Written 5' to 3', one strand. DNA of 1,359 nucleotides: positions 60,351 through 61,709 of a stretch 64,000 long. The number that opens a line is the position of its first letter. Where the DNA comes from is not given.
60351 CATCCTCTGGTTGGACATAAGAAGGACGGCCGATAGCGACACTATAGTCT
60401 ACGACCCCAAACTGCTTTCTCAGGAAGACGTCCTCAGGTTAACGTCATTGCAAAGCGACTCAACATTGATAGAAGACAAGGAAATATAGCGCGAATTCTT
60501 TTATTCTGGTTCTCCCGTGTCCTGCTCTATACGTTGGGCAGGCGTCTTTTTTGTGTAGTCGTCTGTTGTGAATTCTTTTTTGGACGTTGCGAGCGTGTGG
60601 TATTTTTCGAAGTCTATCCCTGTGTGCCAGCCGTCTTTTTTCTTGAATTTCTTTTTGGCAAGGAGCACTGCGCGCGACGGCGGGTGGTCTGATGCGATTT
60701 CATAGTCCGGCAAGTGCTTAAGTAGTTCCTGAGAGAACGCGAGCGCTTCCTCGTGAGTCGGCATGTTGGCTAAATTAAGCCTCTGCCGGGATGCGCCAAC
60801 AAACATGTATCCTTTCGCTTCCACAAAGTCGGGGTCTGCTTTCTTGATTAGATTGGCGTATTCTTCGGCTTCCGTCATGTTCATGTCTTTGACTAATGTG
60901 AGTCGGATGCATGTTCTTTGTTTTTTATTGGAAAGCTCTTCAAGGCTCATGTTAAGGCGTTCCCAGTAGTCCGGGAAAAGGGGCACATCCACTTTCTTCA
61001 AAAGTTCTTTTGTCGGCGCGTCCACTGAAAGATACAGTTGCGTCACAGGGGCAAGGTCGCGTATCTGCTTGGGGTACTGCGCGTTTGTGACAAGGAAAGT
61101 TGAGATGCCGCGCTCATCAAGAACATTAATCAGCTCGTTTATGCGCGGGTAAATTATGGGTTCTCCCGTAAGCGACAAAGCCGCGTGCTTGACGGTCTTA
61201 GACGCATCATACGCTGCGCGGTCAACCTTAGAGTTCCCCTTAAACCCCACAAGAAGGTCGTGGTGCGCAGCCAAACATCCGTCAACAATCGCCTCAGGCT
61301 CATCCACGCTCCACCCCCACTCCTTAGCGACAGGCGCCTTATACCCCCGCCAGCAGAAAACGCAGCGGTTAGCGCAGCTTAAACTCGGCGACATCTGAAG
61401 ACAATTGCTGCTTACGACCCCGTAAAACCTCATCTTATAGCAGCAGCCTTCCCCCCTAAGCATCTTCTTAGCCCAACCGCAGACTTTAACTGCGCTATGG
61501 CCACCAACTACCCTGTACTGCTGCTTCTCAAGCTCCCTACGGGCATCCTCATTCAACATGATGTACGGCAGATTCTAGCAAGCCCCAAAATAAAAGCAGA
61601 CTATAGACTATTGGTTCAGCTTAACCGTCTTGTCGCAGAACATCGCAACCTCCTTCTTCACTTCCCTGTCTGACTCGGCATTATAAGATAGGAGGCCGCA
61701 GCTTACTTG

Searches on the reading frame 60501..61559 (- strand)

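Call 65: search_protein_families(library=pfam, proteins=[window:60501-61559:-], max_evalue=0.001)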
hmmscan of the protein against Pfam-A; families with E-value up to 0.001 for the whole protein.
window:60501-61559:- (352 aa): 2 families
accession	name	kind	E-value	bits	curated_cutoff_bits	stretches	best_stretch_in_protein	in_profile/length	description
PF08608.17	Wyosine_form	-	2.6e-24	85.7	22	1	240-302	1-63/63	Wyosine base formation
PF04055.27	Radical_SAM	-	6.7e-12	46.3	29.5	1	57-238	2-166/166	Radical SAM superfamily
